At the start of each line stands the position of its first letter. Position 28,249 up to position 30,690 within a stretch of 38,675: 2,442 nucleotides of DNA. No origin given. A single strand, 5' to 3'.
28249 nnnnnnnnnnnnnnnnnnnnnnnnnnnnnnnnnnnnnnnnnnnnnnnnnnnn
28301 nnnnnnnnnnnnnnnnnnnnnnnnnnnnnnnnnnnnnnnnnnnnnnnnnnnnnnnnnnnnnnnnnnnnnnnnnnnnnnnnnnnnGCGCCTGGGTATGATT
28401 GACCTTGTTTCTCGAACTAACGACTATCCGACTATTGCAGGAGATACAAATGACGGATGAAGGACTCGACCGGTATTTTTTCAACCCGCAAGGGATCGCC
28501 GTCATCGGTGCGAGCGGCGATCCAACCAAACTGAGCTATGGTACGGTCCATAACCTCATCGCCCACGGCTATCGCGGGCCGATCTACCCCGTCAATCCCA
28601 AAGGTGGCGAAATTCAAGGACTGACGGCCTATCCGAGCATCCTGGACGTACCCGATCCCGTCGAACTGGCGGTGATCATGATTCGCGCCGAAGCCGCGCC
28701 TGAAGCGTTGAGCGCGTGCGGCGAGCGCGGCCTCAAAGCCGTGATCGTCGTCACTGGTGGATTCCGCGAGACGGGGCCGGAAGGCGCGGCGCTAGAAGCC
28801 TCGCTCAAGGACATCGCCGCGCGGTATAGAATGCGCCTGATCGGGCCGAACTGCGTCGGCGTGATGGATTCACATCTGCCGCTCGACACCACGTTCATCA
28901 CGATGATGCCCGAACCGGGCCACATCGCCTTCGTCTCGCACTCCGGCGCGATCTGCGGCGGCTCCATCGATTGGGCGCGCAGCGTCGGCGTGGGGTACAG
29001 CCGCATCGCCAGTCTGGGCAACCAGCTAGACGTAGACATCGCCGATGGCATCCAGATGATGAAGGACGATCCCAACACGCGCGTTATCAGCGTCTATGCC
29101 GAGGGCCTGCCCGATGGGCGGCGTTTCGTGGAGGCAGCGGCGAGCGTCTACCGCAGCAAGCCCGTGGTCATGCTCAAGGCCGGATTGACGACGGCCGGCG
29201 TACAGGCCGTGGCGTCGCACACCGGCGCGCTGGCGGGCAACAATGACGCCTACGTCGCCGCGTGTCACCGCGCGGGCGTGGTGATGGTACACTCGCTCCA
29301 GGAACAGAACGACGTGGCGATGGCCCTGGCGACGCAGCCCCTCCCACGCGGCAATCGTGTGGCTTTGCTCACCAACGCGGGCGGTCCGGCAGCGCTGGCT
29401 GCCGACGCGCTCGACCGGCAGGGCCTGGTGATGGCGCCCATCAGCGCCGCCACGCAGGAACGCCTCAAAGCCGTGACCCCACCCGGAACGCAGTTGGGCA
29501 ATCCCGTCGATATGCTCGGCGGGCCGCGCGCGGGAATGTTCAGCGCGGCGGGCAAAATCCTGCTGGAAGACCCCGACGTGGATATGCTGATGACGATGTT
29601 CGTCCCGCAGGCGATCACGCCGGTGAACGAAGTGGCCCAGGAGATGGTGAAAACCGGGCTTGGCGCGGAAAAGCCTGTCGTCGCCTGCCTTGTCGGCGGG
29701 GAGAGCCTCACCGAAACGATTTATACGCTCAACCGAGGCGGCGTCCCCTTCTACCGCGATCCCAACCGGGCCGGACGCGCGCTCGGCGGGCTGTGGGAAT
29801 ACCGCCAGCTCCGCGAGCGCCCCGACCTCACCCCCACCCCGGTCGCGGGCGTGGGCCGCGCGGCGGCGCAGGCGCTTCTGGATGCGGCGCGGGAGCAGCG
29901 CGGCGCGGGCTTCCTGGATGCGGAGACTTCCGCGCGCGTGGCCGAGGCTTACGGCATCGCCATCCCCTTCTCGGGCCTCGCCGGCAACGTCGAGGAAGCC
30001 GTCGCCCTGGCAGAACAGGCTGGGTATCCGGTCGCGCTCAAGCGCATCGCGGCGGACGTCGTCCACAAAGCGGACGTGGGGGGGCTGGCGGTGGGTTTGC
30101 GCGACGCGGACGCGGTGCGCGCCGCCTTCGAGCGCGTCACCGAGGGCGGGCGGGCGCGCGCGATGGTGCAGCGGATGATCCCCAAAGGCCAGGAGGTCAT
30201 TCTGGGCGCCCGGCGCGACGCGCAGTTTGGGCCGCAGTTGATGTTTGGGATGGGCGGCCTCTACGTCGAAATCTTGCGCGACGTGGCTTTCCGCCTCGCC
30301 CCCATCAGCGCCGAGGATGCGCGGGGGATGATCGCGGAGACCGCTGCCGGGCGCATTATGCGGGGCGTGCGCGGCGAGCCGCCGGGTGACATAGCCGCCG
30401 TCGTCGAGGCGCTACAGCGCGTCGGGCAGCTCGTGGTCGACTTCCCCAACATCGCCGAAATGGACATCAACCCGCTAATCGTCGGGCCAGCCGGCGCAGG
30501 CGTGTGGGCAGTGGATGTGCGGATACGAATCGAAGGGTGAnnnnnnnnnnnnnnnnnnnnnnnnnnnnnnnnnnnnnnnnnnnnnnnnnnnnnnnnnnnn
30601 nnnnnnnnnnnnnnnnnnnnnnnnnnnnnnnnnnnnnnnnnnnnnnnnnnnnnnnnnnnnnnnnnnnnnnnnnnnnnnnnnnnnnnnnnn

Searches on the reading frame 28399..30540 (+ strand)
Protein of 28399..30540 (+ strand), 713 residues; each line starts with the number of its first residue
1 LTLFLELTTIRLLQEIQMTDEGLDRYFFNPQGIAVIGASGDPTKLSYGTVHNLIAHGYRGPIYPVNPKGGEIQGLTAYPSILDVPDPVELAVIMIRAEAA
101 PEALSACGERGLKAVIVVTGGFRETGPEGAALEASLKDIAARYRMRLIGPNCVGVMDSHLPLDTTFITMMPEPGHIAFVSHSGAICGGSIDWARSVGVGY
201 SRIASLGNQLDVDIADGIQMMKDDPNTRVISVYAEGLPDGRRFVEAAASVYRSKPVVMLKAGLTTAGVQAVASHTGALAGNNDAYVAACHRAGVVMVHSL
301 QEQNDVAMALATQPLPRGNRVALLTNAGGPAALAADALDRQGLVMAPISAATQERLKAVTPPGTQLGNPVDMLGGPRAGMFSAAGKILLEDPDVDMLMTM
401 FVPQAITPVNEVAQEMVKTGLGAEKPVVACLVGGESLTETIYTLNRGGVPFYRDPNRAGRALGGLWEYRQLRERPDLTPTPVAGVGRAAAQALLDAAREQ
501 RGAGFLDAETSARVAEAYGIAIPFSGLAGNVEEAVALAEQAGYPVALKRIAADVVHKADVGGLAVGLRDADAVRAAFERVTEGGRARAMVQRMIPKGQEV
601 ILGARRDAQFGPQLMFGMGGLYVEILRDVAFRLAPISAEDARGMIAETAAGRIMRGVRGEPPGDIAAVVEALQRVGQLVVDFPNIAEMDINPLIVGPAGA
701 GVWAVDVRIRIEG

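Call 9: search_protein_families(library=pfam, proteins=[window:28399-30540:+])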
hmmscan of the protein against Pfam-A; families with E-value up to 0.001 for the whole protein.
window:28399-30540:+ (713 aa): 5 families
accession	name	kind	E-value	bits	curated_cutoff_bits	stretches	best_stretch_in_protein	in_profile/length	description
PF13549.11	ATP-grasp_5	-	2e-68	230.5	27.6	1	500-711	4-221/221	ATP-grasp domain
PF13607.11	Succ_CoA_lig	-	1.6e-47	161.2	27.4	1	173-310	1-138/138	Succinyl-CoA ligase like flavodoxin domain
PF13380.12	CoA_binding_2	-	2e-26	93.1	22.8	1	33-156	3-114/116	CoA binding domain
PF19045.5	Ligase_CoA_2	-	1.8e-11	44.8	23.7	1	321-452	1-137/162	Ligase-CoA domain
PF02629.25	CoA_binding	-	8.9e-11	42.9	22.3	1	31-120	4-96/97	CoA binding domain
